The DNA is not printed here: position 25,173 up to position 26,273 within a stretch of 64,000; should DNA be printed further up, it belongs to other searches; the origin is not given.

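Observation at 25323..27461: Stand-alone RnfD/NqrB-like membrane protein followed by a secreted SOR-like protein with an altered Fe site and a DsbA-like protein lacking the second active-site Cys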

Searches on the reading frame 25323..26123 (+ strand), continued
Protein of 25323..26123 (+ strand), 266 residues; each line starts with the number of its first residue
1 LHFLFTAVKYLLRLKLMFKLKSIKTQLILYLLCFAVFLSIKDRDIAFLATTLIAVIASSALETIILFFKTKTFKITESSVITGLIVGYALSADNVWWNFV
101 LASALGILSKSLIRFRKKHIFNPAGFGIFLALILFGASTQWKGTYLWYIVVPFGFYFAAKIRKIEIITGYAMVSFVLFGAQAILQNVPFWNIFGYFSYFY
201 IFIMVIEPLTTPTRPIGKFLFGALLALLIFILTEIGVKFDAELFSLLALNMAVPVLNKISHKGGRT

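Call 67: fold_search(model_id=the predicted structure, library=pdb)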
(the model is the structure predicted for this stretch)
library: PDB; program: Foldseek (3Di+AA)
matches with E <= 10: 183; with E <= 0.001: 15
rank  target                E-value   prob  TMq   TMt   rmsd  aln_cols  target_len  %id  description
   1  9eri_D                2.7e-06  1.00  0.71  0.57   5.6       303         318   18  Cryo-EM structure of sodium pumping Rnf complex from Acetobacterium woodii bound to NADH (released 2025-03-05)
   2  8rbq_D                6.2e-06  1.00  0.76  0.63   6.4       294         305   17  Cryo-EM structure of the NADH:ferredoxin oxidoreductase RNF from Azotobacter vinelandii, dithionite reduced (released 2024-06-26)
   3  8ahx_D                7.4e-06  1.00  0.75  0.56   6.0       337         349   15  Cryo-EM structure of the nitrogen-fixation associated NADH:ferredoxin oxidoreductase RNF from Azotobacter vinelandii (released 2023-11-01)
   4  8ad0_B                7.6e-05  1.00  0.65  0.44   4.2       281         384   13  X-ray structure of Na+-NQR from Vibrio cholerae in different conformation at 3.1 A (released 2023-07-12)
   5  8a1x_B                1.5e-04  1.00  0.65  0.43   4.7       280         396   13  Sodium pumping NADH-quinone oxidoreductase with inhibitor DQA (released 2023-06-14)
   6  9uuu_B                1.5e-04  1.00  0.62  0.43   5.3       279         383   13  Cryo-EM structure of Na+-translocating NADH-ubiquinone oxidoreductase from Vibrio cholerae reduced by NADH (released 2025-06-25)
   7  7zc6_D                1.5e-04  1.00  0.66  0.55   6.7       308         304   15  Na+ - translocating ferredoxin: NAD+ reductase (Rnf) of C. tetanomorphum (released 2022-09-28)
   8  7xk3_B                1.5e-04  1.00  0.65  0.44   5.0       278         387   14  Cryo-EM structure of Na+-pumping NADH-ubiquinone oxidoreductase from Vibrio cholerae, state 1 (released 2022-07-20)
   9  8acw_B                1.8e-04  1.00  0.64  0.44   4.3       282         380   13  X-ray structure of Na+-NQR from Vibrio cholerae at 3.4 A resolution (released 2023-07-12)
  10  8a1v_B                1.9e-04  1.00  0.67  0.44   4.6       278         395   14  Sodium pumping NADH-quinone oxidoreductase with substrate Q2 (released 2023-06-14)
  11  8evu_B                2.6e-04  1.00  0.64  0.41   5.2       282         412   13  Cryo EM structure of Vibrio cholerae NQR (released 2022-11-16)
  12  7xk6_B                2.6e-04  1.00  0.65  0.42   4.5       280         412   12  Cryo-EM structure of Na+-pumping NADH-ubiquinone oxidoreductase from Vibrio cholerae, with aurachin D-42 (released 2022-07-20)
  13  9lrr_B                3.1e-04  1.00  0.65  0.41   4.7       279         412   12  Cryo-EM structure of Na+-translocating NADH-ubiquinone oxidoreductase NqrB-G141A mutant from Vibrio cholerae with boun (released 2025-04-23)
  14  8a1t_B                4.5e-04  1.00  0.64  0.43   5.6       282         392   13  Sodium pumping NADH-quinone oxidoreductase (released 2023-06-14)
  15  9ud3_B                7.8e-04  1.00  0.65  0.44   5.1       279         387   12  Cryo-EM structure of Na+-translocating NADH-ubiquinone oxidoreductase NqrB-T236Y mutant from Vibrio cholerae (released 2025-06-25)
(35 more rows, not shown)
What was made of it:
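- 25371..26123 (+): g1: minimal RnfD/NqrB-like polytopic membrane protein (250 aa). The upstream TTG at 25323 is probably not the start. The top 15 Foldseek hits are RnfD/NqrB, TMq 0.62-0.76 (call 67).
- On RnfD/NqrB (PF03116 NQR2_RnfD_RnfE): Foldseek TMq 0.62-0.76 to 15 RnfD/NqrB chains (call 67).
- Checked: It folds like RnfD/NqrB (Foldseek TMq up to 0.76; the top 15 hits are all RnfD or NqrB, call 67).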

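Call 69: search_solved_structures(query=A5, max_evalue=1, show_alignments=5)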
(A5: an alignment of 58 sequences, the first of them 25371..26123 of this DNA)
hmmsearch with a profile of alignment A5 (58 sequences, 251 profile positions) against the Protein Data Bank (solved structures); distinct sequences matched with E-value up to 1: 3.
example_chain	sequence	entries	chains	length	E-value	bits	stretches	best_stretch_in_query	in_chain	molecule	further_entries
8ahx_D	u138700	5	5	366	4.3e-10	42.7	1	186-243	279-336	Ion-translocating oxidoreductase complex subunit D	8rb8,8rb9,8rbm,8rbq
9eri_D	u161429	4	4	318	3e-07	33.3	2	32-108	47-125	Na(+)-translocating ferredoxin:NAD(+) oxidoreductase complex subunit D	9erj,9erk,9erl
7zc6_D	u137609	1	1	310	1.2e-06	31.4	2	186-244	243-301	RnfD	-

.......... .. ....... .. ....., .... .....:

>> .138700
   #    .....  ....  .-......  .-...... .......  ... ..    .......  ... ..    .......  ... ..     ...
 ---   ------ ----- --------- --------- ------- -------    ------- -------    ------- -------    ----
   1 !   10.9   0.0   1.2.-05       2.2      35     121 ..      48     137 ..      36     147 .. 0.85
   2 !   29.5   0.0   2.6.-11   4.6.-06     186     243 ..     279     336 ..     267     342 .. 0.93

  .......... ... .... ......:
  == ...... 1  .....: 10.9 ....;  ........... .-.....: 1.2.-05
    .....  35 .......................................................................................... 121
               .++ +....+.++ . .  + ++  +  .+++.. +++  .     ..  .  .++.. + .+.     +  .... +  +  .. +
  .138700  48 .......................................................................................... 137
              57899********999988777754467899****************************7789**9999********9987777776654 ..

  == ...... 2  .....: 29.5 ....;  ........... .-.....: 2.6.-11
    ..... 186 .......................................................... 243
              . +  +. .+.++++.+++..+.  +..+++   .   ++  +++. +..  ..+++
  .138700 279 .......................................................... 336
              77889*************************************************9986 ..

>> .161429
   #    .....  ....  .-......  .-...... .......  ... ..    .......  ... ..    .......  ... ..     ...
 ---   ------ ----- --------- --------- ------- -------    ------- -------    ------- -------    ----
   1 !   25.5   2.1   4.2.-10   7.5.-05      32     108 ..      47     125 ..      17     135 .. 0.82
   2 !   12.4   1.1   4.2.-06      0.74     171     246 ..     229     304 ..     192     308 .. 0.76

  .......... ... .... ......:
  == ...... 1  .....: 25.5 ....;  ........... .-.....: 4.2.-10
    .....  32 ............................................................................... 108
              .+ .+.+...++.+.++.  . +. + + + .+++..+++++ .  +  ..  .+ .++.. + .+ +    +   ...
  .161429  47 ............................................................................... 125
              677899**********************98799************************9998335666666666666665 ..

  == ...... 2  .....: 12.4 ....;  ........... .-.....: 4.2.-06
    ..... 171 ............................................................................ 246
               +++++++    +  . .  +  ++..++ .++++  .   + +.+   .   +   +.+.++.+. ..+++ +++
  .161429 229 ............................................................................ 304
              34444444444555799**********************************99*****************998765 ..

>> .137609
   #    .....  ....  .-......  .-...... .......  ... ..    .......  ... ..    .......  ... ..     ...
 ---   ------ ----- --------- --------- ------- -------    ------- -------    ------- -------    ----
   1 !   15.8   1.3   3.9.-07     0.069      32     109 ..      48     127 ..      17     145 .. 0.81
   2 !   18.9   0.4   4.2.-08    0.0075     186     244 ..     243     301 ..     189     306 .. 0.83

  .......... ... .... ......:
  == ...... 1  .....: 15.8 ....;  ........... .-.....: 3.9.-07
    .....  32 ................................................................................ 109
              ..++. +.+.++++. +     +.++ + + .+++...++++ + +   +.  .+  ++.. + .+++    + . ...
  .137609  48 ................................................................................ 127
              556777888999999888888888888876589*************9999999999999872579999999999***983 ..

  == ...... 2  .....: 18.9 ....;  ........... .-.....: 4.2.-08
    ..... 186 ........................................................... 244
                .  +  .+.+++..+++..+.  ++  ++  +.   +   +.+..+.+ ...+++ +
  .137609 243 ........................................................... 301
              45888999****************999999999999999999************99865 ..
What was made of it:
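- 25728..25757 (+): g1 ten-residue periplasmic loop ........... It replaces the roughly 50-residue 'five-helix linker' of RnfD that carries the flavinylated Thr. Two-block alignment: g1 122-185 against RnfD 138-278 (call 69).
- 25941..25958 (+): g1 EPxTTP motif (residues 191-196). E191 is equivalent to RnfD Asp248. It aligns with the 'tDP/tDy..sP' motif of RnfD (call 69).
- On RnfD/NqrB (PF03116 NQR2_RnfD_RnfE): PDB profile E 4e-10 (call 69).
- Checked: It aligns to RnfD chains in the PDB (profile E 4e-10, call 69). It has 64 residues where A. vinelandii RnfD has 141 (call 69).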
